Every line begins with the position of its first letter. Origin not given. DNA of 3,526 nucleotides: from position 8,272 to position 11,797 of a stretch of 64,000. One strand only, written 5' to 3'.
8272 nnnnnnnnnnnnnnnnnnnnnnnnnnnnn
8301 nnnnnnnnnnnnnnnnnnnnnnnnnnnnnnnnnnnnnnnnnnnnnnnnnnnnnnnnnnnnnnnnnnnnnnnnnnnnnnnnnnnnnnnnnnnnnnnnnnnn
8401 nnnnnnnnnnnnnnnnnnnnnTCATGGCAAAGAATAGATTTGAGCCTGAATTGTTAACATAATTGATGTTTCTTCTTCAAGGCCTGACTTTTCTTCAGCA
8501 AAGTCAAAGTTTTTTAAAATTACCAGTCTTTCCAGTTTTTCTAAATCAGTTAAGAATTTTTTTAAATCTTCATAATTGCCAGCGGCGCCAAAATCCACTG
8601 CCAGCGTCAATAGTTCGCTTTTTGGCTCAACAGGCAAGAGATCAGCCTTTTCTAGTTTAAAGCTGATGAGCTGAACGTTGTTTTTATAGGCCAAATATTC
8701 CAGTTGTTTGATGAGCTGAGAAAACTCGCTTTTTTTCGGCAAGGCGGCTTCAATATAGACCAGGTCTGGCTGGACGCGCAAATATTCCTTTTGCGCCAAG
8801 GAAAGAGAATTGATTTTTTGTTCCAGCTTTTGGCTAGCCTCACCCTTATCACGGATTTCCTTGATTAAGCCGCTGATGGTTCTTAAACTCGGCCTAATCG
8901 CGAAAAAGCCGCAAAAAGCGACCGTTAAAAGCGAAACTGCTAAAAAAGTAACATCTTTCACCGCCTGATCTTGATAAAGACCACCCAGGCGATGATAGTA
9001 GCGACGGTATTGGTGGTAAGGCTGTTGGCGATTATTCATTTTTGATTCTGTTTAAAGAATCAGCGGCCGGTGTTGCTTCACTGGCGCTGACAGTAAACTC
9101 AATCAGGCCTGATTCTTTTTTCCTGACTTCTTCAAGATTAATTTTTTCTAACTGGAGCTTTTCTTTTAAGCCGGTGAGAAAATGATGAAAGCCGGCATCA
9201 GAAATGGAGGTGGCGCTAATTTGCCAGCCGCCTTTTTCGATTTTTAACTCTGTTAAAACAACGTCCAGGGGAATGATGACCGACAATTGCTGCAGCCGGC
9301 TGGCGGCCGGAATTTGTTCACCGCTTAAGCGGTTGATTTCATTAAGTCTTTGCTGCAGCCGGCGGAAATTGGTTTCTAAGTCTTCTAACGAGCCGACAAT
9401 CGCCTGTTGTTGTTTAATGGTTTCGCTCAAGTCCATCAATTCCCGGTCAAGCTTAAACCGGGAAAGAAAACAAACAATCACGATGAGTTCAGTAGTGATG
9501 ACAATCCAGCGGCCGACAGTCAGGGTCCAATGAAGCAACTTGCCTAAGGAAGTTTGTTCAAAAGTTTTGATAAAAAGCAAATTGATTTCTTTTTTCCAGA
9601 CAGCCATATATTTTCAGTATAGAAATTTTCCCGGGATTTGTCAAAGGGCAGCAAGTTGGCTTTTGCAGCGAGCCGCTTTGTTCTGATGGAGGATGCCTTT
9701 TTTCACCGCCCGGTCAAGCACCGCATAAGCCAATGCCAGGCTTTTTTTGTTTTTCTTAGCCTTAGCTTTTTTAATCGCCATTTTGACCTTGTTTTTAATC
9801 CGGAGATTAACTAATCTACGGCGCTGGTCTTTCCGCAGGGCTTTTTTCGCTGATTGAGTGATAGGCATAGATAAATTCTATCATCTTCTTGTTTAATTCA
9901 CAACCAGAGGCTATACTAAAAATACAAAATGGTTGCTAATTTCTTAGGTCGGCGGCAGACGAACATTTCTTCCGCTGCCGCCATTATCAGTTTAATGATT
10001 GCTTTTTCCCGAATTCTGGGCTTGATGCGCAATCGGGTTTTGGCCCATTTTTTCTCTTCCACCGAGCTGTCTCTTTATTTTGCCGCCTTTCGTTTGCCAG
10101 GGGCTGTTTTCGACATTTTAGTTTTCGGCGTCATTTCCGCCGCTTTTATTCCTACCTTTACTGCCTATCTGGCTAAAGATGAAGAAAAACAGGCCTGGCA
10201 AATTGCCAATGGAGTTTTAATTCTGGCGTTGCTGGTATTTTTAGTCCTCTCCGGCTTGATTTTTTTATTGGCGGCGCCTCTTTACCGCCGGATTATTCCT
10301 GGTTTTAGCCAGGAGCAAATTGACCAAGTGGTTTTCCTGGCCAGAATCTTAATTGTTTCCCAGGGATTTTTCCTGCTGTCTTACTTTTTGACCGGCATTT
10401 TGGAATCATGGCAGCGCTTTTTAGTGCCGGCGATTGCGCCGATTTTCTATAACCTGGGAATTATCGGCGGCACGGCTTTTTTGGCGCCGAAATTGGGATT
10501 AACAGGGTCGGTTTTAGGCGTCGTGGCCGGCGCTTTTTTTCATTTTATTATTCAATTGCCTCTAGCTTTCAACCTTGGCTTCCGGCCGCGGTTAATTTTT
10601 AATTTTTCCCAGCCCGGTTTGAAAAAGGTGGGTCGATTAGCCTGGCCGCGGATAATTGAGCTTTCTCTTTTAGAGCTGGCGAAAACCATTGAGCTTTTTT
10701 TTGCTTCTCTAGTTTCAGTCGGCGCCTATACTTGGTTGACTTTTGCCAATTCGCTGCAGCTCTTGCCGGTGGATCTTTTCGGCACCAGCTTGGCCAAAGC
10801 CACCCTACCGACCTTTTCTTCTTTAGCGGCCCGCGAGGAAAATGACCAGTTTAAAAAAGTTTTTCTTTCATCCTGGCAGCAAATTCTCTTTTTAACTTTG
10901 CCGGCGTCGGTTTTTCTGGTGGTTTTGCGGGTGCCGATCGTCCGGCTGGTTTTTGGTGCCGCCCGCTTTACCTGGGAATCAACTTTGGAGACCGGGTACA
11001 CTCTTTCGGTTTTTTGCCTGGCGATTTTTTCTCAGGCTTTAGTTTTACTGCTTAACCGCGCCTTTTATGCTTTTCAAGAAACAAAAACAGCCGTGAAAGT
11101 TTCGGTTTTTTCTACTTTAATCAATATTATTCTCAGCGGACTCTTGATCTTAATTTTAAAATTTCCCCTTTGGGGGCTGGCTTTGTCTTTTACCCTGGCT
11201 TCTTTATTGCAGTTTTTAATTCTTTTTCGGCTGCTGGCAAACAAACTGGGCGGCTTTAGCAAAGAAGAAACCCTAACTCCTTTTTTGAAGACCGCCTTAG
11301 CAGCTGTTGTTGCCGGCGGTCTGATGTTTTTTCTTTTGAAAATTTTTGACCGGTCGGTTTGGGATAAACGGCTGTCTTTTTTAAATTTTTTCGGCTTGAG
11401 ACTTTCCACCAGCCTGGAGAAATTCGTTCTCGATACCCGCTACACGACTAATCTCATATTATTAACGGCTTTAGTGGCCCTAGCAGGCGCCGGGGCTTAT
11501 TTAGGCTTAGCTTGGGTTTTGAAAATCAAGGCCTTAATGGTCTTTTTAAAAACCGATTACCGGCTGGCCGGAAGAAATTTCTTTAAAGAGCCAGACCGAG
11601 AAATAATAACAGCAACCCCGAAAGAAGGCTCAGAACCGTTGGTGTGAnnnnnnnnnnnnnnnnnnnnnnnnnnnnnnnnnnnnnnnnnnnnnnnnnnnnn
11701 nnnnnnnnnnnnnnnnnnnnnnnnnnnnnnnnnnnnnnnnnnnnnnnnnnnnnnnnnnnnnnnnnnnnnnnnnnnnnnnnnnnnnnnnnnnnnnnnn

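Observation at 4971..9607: pilN-pilO pair transcriptionally fused to adhesin-like surface genes, with no pilM/pilP/pilQ nearby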

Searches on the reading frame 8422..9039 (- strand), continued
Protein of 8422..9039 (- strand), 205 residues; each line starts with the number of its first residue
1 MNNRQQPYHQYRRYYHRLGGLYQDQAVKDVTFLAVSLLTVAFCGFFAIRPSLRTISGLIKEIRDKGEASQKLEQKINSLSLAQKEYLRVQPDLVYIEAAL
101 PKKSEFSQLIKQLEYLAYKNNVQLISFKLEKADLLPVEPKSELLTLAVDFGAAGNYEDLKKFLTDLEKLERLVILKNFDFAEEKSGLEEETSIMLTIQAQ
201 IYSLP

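Call 85: find_encoding_contigs(protein=P0125, flank=10000, max_places=1)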
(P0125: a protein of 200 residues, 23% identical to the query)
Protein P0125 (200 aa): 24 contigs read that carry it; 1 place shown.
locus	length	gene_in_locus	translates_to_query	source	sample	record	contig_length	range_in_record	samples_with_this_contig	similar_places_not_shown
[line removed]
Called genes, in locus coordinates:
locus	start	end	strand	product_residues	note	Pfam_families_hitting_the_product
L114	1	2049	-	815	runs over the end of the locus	PF00710:Asparaginase, PF17763:Asparaginase_C, PF00710:Asparaginase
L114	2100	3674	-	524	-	-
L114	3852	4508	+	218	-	-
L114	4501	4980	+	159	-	PF00710:Asparaginase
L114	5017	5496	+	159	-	-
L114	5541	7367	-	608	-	PF00009:GTP_EFTU, PF00679:EFG_C, PF06421:LepA_C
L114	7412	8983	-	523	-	PF03023:MurJ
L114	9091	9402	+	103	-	PF01649:Ribosomal_S20p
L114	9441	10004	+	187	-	PF05137:PilN (faint)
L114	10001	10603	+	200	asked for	PF04350:PilO (weak)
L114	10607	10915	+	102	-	-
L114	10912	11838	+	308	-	PF16656:Pur_ac_phosph_N (weak), PF00404:Dockerin_1 (weak)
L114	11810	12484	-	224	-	-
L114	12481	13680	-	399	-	PF03816:LytR_cpsA_psr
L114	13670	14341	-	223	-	PF00121:TIM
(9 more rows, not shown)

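Call 86: find_encoding_contigs(protein=P0072, flank=10000, max_places=1)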
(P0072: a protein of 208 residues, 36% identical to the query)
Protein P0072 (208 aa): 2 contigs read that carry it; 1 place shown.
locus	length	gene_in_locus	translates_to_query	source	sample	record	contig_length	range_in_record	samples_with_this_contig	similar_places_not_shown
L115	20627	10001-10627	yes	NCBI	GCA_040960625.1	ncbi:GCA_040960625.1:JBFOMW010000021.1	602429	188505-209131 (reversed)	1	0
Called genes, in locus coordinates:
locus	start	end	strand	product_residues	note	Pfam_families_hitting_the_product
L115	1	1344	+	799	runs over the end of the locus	-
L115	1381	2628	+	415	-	-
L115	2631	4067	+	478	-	PF00041:fn3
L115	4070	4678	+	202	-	-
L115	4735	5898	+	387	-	PF19077:Big_13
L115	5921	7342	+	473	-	PF01229:Glyco_hydro_39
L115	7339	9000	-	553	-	PF03023:MurJ, PF13440:Polysacc_synt_3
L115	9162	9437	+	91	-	PF01649:Ribosomal_S20p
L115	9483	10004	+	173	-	PF05137:PilN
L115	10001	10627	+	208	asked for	PF04350:PilO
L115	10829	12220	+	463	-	PF00041:fn3 (faint), PF16656:Pur_ac_phosph_N, PF19077:Big_13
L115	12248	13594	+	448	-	-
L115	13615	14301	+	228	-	-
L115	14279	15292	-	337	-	PF03816:LytR_cpsA_psr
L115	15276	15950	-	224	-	PF00121:TIM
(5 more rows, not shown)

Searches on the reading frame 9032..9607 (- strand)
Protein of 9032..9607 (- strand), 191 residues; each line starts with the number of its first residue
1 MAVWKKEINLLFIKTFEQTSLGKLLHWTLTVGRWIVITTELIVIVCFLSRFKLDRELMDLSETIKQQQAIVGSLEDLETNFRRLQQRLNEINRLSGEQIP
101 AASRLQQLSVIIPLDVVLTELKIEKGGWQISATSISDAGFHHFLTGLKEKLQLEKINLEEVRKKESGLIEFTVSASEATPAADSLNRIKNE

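Call 4: search_protein_families(library=pfam, proteins=[window:9032-9607:-], max_evalue=1)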
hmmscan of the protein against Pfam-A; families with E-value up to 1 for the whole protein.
window:9032-9607:- (191 aa): 4 families
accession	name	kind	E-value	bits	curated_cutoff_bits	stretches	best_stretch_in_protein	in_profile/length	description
PF05137.18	PilN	-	6.2e-08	33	22.8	1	104-175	2-76/78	Fimbrial assembly protein (PilN)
PF12325.13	TMF_TATA_bd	-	0.047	14.2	29.1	1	50-99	42-91/115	TATA element modulatory factor 1 TATA binding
PF24627.1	PUMA_CC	-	0.083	13.3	30.1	1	51-91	32-69/74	PUMA coiled-coil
PF07544.18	Med9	-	0.36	11.3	26.9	0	55-92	43-77/80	RNA polymerase II transcription mediator complex subunit 9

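Call 5: search_protein_families(library=ncbifam, proteins=[window:9032-9607:-], max_evalue=1)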
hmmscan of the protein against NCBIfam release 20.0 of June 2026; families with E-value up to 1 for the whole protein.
window:9032-9607:- (191 aa): 3 families
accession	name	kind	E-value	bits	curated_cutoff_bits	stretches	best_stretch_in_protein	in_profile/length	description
NF008350.0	PRK11133.1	equivalog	0.019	14.1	413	1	102-162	170-229/324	phosphoserine phosphatase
TIGR04211.1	SH3_and_anchor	equivalog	0.032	13.8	65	1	59-109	84-138/198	TIGR04211 family SH3 domain-containing protein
TIGR02976.1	phageshock_pspB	equivalog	0.046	14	51.7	1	39-101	8-71/75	envelope stress response membrane protein PspB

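Call 29: search_solved_structures(query=A3, max_evalue=1)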
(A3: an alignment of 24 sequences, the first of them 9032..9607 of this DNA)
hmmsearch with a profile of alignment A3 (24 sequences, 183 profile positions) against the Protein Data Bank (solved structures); distinct sequences matched with E-value up to 1: 4.
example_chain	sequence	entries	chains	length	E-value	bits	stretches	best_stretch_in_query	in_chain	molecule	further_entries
3jc8_Na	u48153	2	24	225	2.6e-08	36.9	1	63-151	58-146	PilN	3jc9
6snr_A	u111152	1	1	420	0.053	16.3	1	58-125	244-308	Lipid II:glycine glycyltransferase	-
4bhq_A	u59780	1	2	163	0.056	16.3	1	60-171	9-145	COMPETENCE PROTEIN PILN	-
3jc8_Oa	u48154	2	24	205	0.19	14.6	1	62-165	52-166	PilO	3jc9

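Call 60: list_cluster_members(proteins=[window:9032-9607:-, window:8422-9039:-, window:8123-8425:-, window:6843-8126:-, window:5452-6843:-, window:4971-5447:-])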
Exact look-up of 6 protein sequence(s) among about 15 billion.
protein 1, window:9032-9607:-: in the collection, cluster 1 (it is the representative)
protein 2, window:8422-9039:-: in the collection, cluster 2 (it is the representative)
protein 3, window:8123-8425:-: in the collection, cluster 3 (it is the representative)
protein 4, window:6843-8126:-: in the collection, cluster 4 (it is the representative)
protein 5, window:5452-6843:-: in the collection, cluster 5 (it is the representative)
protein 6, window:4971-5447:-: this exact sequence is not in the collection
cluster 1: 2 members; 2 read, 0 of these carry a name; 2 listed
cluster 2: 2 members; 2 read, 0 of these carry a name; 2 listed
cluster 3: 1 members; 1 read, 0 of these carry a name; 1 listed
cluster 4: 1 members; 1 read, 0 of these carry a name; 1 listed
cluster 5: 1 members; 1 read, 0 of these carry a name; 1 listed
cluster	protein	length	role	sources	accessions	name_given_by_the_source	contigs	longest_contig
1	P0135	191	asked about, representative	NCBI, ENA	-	-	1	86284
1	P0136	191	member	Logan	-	-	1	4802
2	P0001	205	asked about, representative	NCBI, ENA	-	-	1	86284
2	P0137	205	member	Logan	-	-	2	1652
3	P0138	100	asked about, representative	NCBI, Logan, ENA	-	-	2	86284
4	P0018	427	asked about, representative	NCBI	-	-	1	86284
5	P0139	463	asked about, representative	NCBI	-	-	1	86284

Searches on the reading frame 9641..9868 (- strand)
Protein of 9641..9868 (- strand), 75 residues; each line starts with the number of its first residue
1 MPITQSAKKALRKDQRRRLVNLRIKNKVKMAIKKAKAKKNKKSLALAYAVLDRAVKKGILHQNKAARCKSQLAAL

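Call 4: search_protein_families(library=pfam, proteins=[window:9641-9868:-], max_evalue=1)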
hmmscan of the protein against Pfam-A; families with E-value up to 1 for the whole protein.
window:9641-9868:- (75 aa): 2 families
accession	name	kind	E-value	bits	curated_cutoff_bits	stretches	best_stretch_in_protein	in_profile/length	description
PF01649.23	Ribosomal_S20p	-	7.8e-15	55.7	29.5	1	4-74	3-80/83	Ribosomal protein S20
PF07261.16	DnaB_2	-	0.16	12.1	22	1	28-59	34-64/74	Replication initiation and membrane attachment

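Call 5: search_protein_families(library=ncbifam, proteins=[window:9641-9868:-], max_evalue=1)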
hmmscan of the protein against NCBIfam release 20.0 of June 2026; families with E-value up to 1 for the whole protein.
window:9641-9868:- (75 aa): 1 family
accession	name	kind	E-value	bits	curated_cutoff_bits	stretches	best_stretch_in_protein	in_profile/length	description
TIGR00029.2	S20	equivalog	9.5e-17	61.4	33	1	1-74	1-81/84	30S ribosomal protein S20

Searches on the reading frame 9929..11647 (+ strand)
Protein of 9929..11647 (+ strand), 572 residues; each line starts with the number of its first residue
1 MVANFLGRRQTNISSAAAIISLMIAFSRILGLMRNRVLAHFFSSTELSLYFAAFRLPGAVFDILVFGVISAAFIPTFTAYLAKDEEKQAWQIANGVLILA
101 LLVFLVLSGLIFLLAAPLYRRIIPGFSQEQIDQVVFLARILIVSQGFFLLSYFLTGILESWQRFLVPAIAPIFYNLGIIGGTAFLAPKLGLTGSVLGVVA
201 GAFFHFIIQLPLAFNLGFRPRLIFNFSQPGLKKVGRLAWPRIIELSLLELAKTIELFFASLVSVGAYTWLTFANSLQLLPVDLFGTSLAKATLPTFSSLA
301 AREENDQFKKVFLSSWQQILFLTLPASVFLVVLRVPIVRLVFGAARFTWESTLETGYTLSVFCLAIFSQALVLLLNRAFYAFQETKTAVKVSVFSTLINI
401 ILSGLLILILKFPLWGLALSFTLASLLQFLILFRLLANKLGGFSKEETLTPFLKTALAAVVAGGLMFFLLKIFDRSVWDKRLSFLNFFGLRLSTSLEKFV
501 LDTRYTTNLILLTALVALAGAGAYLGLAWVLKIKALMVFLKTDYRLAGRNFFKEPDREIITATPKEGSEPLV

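Call 4: search_protein_families(library=pfam, proteins=[window:9929-11647:+], max_evalue=1)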
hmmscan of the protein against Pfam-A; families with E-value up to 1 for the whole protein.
window:9929-11647:+ (572 aa): 3 families
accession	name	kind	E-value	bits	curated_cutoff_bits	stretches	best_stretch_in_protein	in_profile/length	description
PF03023.19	MurJ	-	2.8e-79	267.3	27.4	1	40-475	4-438/451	Lipid II flippase MurJ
PF13440.11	Polysacc_synt_3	-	1.2e-08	35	23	1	189-344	137-286/293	Polysaccharide biosynthesis protein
PF01554.23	MatE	-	0.00043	20.4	24.9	2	256-403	17-159/161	MatE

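Call 5: search_protein_families(library=ncbifam, proteins=[window:9929-11647:+], max_evalue=1)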
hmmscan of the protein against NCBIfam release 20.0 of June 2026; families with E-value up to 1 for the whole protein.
window:9929-11647:+ (572 aa): 2 families
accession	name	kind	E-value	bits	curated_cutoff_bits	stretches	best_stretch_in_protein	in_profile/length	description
TIGR01695.1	murJ_mviN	equivalog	1.9e-83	280.9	235.55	1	16-484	5-472/506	murein biosynthesis integral membrane protein MurJ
TIGR00797.1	matE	subfamily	1.4e-08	34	147.4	1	254-472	15-236/396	MATE family efflux transporter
